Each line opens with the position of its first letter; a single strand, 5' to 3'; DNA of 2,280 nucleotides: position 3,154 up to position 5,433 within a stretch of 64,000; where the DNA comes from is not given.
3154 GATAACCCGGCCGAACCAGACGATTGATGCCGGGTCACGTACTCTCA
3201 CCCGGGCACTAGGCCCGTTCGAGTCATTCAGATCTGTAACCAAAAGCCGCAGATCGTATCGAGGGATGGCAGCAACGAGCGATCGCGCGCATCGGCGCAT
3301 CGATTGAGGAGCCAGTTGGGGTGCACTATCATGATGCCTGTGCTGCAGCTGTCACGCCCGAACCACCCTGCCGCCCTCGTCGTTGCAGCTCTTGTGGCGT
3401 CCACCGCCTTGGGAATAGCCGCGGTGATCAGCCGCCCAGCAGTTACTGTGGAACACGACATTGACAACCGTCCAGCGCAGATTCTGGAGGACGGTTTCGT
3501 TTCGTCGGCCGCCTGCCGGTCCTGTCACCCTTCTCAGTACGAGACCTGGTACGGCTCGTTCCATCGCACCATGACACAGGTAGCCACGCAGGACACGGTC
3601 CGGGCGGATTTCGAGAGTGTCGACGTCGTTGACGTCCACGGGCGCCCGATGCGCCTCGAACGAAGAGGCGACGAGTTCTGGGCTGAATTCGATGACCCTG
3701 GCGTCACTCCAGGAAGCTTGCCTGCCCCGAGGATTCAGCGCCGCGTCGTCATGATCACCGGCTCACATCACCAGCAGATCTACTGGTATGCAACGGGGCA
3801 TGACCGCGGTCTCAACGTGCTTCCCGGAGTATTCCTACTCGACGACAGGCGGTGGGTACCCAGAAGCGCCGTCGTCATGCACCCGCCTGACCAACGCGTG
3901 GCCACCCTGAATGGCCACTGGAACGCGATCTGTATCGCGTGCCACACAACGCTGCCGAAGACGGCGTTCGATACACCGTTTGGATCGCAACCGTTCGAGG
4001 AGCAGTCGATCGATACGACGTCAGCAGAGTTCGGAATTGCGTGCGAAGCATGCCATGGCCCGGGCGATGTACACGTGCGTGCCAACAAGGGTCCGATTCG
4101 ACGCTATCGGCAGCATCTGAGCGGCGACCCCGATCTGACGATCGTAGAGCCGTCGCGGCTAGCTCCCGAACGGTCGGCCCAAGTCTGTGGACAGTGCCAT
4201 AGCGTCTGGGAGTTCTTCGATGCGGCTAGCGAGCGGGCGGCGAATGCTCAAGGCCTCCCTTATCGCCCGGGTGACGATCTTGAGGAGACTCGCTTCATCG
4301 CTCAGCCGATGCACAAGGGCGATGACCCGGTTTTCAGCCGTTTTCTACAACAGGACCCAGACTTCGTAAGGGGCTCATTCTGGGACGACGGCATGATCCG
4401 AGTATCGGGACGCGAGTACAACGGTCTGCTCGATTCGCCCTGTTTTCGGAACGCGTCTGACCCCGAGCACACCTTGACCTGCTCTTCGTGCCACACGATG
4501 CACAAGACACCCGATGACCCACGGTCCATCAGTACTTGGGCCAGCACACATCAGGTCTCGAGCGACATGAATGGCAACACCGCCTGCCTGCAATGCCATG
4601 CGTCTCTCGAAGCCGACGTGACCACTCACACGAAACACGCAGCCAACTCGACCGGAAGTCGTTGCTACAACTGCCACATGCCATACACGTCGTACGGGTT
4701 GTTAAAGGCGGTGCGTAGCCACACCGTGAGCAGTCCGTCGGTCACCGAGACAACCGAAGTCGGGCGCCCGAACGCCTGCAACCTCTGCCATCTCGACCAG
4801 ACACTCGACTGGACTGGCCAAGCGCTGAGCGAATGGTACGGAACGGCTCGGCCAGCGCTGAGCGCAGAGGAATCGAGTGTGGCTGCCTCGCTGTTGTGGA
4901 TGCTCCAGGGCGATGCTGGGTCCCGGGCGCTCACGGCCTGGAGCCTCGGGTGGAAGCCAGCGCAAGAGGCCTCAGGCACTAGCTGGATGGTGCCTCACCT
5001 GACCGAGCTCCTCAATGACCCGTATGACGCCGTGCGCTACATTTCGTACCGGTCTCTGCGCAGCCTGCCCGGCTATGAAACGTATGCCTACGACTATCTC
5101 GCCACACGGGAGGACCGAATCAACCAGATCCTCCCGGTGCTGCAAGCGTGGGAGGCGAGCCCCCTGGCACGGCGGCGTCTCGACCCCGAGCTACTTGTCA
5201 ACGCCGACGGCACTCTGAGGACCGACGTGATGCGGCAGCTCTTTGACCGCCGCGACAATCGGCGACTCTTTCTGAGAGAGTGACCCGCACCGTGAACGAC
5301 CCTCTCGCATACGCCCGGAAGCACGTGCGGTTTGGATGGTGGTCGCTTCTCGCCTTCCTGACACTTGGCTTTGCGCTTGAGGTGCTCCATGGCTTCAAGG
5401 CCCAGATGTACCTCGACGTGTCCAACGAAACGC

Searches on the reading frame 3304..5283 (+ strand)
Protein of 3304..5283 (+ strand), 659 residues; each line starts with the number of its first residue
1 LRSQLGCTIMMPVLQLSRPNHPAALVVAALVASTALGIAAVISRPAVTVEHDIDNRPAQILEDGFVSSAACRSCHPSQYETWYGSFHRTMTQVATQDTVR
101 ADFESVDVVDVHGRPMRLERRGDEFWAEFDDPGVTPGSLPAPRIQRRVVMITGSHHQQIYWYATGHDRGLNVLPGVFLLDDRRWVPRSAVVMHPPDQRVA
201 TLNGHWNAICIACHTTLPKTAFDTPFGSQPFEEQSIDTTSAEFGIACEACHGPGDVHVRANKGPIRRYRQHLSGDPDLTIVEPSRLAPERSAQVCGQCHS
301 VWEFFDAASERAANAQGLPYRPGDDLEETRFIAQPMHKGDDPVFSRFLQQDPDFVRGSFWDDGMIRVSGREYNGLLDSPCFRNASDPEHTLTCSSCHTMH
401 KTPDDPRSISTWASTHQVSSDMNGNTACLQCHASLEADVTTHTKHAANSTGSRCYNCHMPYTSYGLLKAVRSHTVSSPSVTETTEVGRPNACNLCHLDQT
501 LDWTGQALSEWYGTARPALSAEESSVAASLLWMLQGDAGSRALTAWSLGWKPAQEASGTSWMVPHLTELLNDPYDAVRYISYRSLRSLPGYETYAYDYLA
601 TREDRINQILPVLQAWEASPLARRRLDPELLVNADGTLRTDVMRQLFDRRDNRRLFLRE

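Call 18: search_protein_families(library=pfam, proteins=[window:3304-5283:+], max_evalue=0.001)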
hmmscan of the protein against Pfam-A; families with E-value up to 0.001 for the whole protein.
window:3304-5283:+ (659 aa): 5 families
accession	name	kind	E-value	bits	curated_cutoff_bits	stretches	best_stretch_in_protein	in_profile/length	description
PF02335.20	Cytochrom_C552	-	3.5e-11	43.2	24.1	2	202-320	82-194/438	Cytochrome c552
PF14522.11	Cytochrome_C7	-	2.6e-09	37.2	24.8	1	416-496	5-66/67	Cytochrome c7 and related cytochrome c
PF13435.11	Cytochrome_C554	-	9.2e-07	30.2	20.8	0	70-96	1-27/84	Cytochrome c554 and c-prime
PF09699.15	Paired_CXXCH_1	-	8.4e-05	22.6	20.6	0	392-435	8-39/41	Doubled CXXCH motif (Paired_CXXCH_1)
PF14537.11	Cytochrom_c3_2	-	0.00019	22.3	25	0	205-252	24-65/79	Cytochrome c3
